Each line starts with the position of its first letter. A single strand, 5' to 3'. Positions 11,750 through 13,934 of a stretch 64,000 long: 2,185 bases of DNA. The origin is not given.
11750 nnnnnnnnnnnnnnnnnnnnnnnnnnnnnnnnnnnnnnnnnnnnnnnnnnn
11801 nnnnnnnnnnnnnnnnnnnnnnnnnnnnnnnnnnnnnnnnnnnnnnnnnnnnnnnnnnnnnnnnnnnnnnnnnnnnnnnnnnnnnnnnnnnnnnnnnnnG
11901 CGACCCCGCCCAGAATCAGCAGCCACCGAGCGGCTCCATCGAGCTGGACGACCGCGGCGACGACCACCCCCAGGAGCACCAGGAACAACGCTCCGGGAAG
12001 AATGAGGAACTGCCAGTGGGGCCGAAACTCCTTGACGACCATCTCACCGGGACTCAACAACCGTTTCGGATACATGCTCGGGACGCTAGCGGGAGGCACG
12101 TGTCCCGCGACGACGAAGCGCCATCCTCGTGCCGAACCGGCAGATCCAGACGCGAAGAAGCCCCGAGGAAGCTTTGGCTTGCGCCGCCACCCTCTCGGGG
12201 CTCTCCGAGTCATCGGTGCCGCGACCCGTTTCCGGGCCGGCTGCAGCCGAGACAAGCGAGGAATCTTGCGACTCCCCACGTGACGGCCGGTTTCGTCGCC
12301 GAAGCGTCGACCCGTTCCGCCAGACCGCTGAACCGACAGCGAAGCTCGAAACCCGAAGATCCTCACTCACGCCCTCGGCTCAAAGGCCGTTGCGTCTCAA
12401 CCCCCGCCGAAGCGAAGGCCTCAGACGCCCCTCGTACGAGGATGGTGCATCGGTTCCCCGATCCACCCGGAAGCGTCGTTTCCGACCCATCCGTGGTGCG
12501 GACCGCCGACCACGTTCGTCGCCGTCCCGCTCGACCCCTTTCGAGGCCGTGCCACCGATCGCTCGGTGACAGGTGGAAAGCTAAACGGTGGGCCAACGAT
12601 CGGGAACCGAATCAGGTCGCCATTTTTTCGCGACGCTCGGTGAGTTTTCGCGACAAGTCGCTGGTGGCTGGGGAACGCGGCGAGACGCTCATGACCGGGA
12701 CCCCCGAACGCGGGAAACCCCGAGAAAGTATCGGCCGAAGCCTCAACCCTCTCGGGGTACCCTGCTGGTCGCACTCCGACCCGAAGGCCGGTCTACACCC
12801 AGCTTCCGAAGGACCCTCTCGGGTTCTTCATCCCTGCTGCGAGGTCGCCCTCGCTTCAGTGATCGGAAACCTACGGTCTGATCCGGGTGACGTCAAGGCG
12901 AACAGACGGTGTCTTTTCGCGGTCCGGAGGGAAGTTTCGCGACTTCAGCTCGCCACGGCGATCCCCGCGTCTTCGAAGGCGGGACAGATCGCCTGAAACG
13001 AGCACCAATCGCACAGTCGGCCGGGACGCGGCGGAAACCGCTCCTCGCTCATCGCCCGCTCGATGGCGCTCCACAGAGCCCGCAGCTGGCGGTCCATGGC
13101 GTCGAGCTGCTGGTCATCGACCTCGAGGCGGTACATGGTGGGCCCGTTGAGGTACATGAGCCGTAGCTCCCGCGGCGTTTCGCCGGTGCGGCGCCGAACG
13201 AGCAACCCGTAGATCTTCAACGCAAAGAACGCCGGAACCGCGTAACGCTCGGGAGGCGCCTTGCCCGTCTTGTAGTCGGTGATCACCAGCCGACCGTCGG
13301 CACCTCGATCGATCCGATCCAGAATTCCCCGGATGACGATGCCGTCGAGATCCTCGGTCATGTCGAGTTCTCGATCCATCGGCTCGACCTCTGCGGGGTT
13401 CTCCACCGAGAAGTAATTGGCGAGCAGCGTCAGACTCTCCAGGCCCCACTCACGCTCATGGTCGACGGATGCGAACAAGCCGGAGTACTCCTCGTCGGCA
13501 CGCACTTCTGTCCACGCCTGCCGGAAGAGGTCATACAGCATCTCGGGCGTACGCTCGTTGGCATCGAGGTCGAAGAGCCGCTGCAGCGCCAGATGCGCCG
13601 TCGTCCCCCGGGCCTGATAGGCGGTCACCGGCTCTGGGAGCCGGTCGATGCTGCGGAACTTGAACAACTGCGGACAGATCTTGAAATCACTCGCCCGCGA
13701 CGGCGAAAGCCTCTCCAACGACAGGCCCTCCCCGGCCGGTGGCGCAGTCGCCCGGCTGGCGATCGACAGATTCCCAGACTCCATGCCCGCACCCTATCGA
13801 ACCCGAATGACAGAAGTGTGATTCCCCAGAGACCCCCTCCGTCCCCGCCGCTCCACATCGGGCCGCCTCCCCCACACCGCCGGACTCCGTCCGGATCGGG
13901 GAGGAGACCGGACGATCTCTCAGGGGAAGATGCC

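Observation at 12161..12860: A second, ~150-nt RNA (RNA-A) is a compact paralog of RNA-B: tandem ncRNA pair with swapped tetraloops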

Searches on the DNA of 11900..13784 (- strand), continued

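Call 60: search_with_rna_model(model_id=R1, sources=[L001, L002, L003, L004, L005, L006, L007, L008, L009, L010, L011, L012, L013, L014, L015, L016, L017, L018, L019, L020, L021, L022, L023, L024, L025, L026, L027, L028, L029, L030, L031, L032, L033, L034, L035, L036, L037, L038, L039, L040, L041, L042, L043, L044, L045, L046, L047, L048, L049, L050, L051, L052, L053, L054, L055, L056, L057, L058, L059, L060, L061, L062, L063, L064, L065, L066, L067, L068, L069, L070, L071, L072, L073, L074, L075, L076, L077, L078, L079, L080], max_evalue=0.001)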
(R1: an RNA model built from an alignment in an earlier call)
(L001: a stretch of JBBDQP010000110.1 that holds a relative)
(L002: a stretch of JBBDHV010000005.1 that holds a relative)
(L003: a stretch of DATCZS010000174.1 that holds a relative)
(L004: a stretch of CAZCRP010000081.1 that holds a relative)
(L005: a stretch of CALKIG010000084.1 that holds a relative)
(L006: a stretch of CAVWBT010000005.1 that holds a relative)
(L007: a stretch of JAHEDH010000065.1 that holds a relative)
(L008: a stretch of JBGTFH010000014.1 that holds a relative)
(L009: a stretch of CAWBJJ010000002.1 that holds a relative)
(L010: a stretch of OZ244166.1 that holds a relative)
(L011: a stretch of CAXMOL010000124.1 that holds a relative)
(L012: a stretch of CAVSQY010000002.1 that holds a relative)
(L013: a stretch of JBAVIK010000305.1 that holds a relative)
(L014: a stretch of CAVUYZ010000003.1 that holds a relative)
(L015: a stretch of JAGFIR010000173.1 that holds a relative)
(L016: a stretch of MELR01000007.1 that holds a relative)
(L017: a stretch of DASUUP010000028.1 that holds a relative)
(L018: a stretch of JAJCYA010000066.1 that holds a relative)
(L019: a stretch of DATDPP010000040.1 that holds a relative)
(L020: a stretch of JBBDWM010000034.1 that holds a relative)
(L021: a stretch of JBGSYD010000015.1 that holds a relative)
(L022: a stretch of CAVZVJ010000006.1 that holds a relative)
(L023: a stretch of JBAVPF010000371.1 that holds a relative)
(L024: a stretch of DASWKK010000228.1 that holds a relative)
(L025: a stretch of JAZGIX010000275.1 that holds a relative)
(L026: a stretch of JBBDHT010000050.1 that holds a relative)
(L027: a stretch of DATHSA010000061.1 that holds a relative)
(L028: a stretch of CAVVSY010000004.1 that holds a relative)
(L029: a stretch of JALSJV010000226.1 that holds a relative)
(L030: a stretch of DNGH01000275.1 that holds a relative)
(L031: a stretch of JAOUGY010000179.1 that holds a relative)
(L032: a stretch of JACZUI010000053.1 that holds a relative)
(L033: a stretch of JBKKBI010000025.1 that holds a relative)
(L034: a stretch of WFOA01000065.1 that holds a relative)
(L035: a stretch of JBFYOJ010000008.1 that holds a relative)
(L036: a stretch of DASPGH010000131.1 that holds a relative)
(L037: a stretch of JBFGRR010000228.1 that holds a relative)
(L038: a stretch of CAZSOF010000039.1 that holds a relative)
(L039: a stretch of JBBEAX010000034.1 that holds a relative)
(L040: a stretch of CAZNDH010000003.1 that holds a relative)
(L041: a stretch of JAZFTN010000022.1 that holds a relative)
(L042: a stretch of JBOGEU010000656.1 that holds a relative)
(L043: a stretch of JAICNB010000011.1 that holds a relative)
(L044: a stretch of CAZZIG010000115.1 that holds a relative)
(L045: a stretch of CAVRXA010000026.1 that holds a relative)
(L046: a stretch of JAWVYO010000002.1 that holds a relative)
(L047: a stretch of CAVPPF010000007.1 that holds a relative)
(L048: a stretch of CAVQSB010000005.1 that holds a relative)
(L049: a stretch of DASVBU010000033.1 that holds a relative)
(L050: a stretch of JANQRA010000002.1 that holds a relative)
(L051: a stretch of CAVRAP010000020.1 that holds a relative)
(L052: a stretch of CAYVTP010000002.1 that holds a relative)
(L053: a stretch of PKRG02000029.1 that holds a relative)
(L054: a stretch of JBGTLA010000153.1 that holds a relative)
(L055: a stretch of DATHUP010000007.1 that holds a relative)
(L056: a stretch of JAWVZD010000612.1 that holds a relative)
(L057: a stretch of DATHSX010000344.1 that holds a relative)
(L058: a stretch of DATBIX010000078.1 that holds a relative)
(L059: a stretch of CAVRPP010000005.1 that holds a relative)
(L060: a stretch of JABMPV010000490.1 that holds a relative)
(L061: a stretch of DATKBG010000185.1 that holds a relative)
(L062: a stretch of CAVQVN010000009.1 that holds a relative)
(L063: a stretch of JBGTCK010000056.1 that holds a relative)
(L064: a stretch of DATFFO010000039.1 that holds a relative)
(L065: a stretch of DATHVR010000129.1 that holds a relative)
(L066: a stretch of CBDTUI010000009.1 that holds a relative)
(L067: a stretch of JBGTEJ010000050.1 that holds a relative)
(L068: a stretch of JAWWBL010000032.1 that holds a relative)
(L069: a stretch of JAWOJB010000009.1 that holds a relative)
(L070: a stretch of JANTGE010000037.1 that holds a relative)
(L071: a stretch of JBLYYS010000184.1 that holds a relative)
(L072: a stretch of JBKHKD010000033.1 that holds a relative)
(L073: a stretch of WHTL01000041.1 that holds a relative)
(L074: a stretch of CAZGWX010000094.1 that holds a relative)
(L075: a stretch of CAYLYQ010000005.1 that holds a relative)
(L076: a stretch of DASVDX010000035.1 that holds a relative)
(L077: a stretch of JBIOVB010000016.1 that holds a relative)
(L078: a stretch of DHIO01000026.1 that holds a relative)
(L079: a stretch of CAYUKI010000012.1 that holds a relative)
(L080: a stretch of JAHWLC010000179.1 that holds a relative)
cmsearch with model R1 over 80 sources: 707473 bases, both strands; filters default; matches with E-value up to 0.001: 174.
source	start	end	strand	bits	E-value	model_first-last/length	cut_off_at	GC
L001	5888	6042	+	154.5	3e-35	1-158/158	no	0.65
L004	4650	4803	+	150.4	3e-34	1-158/158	no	0.67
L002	5890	6044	+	148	1.1e-33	1-158/158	no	0.63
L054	4716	4873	+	145.5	4.5e-33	1-158/158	no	0.62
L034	326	484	-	144.9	6.5e-33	1-158/158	no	0.64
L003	4662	4818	-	142.1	3.1e-32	1-158/158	no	0.68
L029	105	263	-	138.8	2e-31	1-158/158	no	0.62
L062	4737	4898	-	136.3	7.7e-31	1-158/158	no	0.68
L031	887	1041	-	135.8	1e-30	1-158/158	no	0.65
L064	1419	1575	-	134.8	1.8e-30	1-158/158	no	0.68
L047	4710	4871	-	127.5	1.1e-28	1-158/158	no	0.67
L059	4713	4874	-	126.1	2.4e-28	1-158/158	no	0.69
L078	4697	4858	-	124.7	5.2e-28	1-158/158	no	0.67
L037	1497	1650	-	123.5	1e-27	1-158/158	no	0.66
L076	4146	4303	-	121.7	2.9e-27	1-158/158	no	0.66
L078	4421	4583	-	120.9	4.5e-27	1-158/158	no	0.62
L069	3146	3305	-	120.2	6.5e-27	1-158/158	no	0.68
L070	4184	4339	-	116.9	4.1e-26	1-158/158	no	0.65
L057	4802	4956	+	114.8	1.4e-25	1-158/158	no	0.63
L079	4707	4868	-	113.4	3e-25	1-158/158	no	0.67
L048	4633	4795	-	108.2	5.5e-24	1-158/158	no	0.65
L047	3387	3549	-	108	6.2e-24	1-158/158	no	0.63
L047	4340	4502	-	108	6.2e-24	1-158/158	no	0.63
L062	3327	3488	-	106.9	1.1e-23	1-158/158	no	0.69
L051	3017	3179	-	103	1e-22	1-158/158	no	0.64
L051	3331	3493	-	103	1e-22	1-158/158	no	0.64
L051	3761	3923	-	103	1e-22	1-158/158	no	0.64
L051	4619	4781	-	103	1e-22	1-158/158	no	0.64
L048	3659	3822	-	101.1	3e-22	1-158/158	no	0.65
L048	3348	3511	-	99.9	5.7e-22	1-158/158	no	0.64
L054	4210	4364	-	99.8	6.1e-22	1-158/158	no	0.64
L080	343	493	-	98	1.7e-21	1-158/158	no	0.7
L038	1963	2114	-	97.9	1.8e-21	1-158/158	no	0.61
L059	3105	3266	-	97.1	2.8e-21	1-158/158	no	0.62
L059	3433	3594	-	97.1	2.8e-21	1-158/158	no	0.62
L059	4399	4560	-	97.1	2.8e-21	1-158/158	no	0.62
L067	4749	4899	-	96.4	4.1e-21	1-158/158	no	0.65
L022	4687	4840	-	96.2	4.6e-21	1-158/158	no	0.66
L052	4741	4893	-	94.5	1.2e-20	1-158/158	no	0.71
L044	1389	1536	-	94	1.6e-20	1-158/158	no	0.65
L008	4700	4876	-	93.2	2.5e-20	1-158/158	no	0.57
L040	4687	4838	-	92.3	4.1e-20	1-158/158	no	0.7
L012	4656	4808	-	92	4.9e-20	1-158/158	no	0.68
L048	3037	3201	-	91.6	6e-20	1-158/158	no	0.63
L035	3626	3778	-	91.3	7.2e-20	1-158/158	no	0.67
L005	582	757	-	89.9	1.6e-19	1-158/158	no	0.67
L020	4745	4898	-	89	2.7e-19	1-158/158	no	0.65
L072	4553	4701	-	88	4.6e-19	1-158/158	no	0.66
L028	3409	3558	-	86.8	8.8e-19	1-158/158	no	0.71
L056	166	316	-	85.1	2.3e-18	1-158/158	no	0.69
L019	1788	1940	-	84.4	3.5e-18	1-158/158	no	0.65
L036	3412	3565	-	84.2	3.8e-18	1-158/158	no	0.62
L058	3678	3830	-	84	4.3e-18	1-158/158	no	0.68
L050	3405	3556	-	81.9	1.4e-17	1-158/158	no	0.64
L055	4753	4904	+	81.8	1.5e-17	1-158/158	no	0.68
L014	4328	4481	-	80.8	2.6e-17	1-158/158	no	0.66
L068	3608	3759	-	80.5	3e-17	1-158/158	no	0.69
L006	3944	4095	-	80.4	3.3e-17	1-158/158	no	0.66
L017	2356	2508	-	79.7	4.8e-17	1-158/158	no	0.64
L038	865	1029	-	79.6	5e-17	1-158/158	no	0.68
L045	4047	4199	-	79.2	6.3e-17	1-158/158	no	0.69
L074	4290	4421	-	78.9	7.7e-17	1-158/158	no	0.69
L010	4665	4837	-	78.2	1.1e-16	1-158/158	no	0.65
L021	4561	4736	-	78.1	1.2e-16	1-158/158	no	0.64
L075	481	611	-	77.2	1.9e-16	1-158/158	no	0.66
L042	4668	4819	-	76.8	2.5e-16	1-158/158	no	0.7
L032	3667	3820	-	76.3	3.2e-16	1-158/158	no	0.65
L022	3458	3616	-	74.7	8.2e-16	1-158/158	no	0.67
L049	4707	4859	-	74.5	8.8e-16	1-158/158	no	0.68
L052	3794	3948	-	74.5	9.1e-16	1-158/158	no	0.67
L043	4594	4745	-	73.7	1.4e-15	1-158/158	no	0.69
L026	1892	2068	-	73.6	1.5e-15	1-158/158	no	0.62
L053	227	390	+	72.8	2.4e-15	1-158/158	no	0.67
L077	4692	4840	-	72.6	2.6e-15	1-158/158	no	0.71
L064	953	1107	-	72.4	2.9e-15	1-158/158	no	0.69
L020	4261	4438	-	72.3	3e-15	1-158/158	no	0.65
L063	4698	4875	-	72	3.7e-15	1-158/158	no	0.62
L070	4564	4734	-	71.8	4e-15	1-158/158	no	0.71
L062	3666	3797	-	71.7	4.2e-15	1-158/158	no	0.64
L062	4197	4328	-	71.7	4.2e-15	1-158/158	no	0.64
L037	919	1069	-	69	1.9e-14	1-158/158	no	0.7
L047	3757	3866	-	68.5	2.5e-14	1-158/158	no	0.65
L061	3355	3482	-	68.5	2.6e-14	1-158/158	no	0.68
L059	3836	3974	-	68.1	3.2e-14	1-158/158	no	0.69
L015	304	457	-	67.8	3.8e-14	1-158/158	no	0.71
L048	4091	4200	-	67.2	5.2e-14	1-158/158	no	0.66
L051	4076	4185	-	67.2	5.2e-14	1-158/158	no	0.66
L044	286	430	-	66.3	8.9e-14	1-158/158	no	0.64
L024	2765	2908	-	66.1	9.9e-14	1-158/158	no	0.65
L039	2398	2524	-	65.6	1.3e-13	1-158/158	no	0.7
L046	2700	2861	-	65.6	1.3e-13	1-158/158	no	0.69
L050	2161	2305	-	65.3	1.6e-13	1-158/158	no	0.66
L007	3754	3906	-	64.9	2e-13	1-158/158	no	0.65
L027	1806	1932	-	64.8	2e-13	1-158/158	no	0.72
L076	4627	4795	+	64.5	2.4e-13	1-158/158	no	0.66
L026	1347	1540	-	64.2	2.8e-13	1-158/158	no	0.63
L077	4170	4324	-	64.2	2.9e-13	1-158/158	no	0.68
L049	4127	4289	-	63.7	3.8e-13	1-158/158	no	0.69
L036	2420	2558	-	63.6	4.1e-13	1-158/158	no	0.63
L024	4383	4533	-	63.6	4.1e-13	1-158/158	no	0.66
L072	3352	3495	-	63.4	4.6e-13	1-158/158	no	0.61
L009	3516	3687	-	63.3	4.7e-13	1-158/158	no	0.69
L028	2403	2584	-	63.3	4.8e-13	1-158/158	no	0.66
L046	3387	3538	-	63.1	5.2e-13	1-158/158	no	0.7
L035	3122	3267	-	62.7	6.6e-13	1-158/158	no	0.68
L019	1293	1445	-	62.7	6.8e-13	1-158/158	no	0.67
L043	1872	2019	-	61.8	1.1e-12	1-158/158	no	0.66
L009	4039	4188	-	61.7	1.1e-12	1-158/158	no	0.69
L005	29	167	-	61.4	1.4e-12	1-158/158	no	0.63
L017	1286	1455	-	61.4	1.4e-12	1-158/158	no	0.63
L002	6465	6631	+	61.3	1.5e-12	1-158/158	no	0.68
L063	4161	4311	-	61.1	1.6e-12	1-158/158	no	0.65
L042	3591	3748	-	61.1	1.7e-12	1-158/158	no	0.66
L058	3191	3337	-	60.7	2e-12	1-158/158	no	0.67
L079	4151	4288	-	60.7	2e-12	1-158/158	no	0.69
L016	2581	2757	-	60.6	2.2e-12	1-158/158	no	0.69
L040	4202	4342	-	59.9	3.2e-12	1-158/158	no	0.73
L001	6404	6572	+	58.3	7.7e-12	1-158/158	no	0.67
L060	179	329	-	58.3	8e-12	1-158/158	no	0.66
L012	4146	4299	-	58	9.4e-12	1-158/158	no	0.67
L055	2446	2592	-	57.9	9.8e-12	1-158/158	no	0.66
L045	3309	3456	-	57.8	1e-11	1-158/158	no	0.64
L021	3961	4108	-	56.7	1.9e-11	1-158/158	no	0.62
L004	5290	5442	+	56.5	2.2e-11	1-158/158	no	0.69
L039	1334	1508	-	56.5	2.2e-11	1-158/158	no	0.65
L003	3703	3827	-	55.8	3.1e-11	1-158/158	no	0.7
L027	496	696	-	54.8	5.5e-11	1-158/158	no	0.64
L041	53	175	-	54.4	6.9e-11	1-158/158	no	0.65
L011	2672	2833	-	53.8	9.9e-11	1-158/158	no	0.62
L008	4151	4303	-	53.6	1.1e-10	1-158/158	no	0.64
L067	3844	3987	-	52.5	2e-10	1-158/158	no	0.67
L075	1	164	-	52.2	2.5e-10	1-158/158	no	0.7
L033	128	303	-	51.7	3.1e-10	1-158/158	no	0.65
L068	4086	4222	-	51.6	3.4e-10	1-158/158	no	0.71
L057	6107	6259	+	51.2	4.1e-10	1-158/158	no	0.66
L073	30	194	-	50.2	7.6e-10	1-158/158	no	0.63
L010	4076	4220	-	49.5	1.1e-09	1-158/158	no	0.66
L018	3301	3458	-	49.5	1.1e-09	1-158/158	no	0.62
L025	3203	3359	-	49.2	1.3e-09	1-158/158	no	0.64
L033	611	788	-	47.6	3.2e-09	1-158/158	no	0.65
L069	2479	2528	-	46.4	6.2e-09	104-154/158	no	0.76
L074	3610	3760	-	45.4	1.1e-08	1-158/158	no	0.72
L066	4684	4838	-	45.4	1.1e-08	1-158/158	no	0.6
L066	3953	4109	-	45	1.4e-08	1-158/158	no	0.64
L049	4306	4463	-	38.4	5.5e-07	1-158/158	no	0.67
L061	2847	2966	-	38.3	5.9e-07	1-158/158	no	0.62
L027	419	555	+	38.2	6.1e-07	1-158/158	no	0.67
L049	4610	4766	+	35.9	2.2e-06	1-158/158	no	0.68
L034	272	384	+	33.6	8.3e-06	1-158/158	no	0.7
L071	1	51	-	32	2.1e-05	1-52/158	3'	0.59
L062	4674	4796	+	31.4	2.9e-05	1-158/158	no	0.64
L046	2638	2760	+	31.2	3.1e-05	1-158/158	no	0.72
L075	232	367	-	30.7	4.1e-05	1-158/158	no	0.65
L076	4736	4883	-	30.3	5.3e-05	1-158/158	no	0.69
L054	4404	4523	-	29.2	9.8e-05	1-158/158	no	0.72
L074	4241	4348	+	29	0.00011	1-158/158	no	0.69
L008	4575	4759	+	29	0.00011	1-158/158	no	0.57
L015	241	363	+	28.8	0.00012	1-158/158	no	0.66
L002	6572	6759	-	28.8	0.00012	1-158/158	no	0.71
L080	268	402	+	28.3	0.00016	1-158/158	no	0.65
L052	3674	3853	+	28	0.00018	1-158/158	no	0.65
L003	3628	3762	+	27.9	0.0002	1-158/158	no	0.68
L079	4098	4210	+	26.8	0.00036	1-158/158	no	0.67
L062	3876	4018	-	26.6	0.00041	1-158/158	no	0.6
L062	4407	4549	-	26.6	0.00041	1-158/158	no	0.6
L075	1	58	+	26.6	0.00041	101-158/158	5'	0.62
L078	4700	4752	+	26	0.00058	102-154/158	no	0.66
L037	872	978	+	25.7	0.00068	1-158/158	no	0.7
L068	3521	3667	+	25.6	0.00071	1-158/158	no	0.67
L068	4092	4140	+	25.6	0.00071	105-153/158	no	0.73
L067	3791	3902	+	25.5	0.00078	1-158/158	no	0.67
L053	331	470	-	25.5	0.00079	1-158/158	no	0.71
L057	5933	6081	+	25.3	0.00087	1-158/158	no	0.65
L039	2333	2455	+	25.2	0.00089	1-158/158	no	0.7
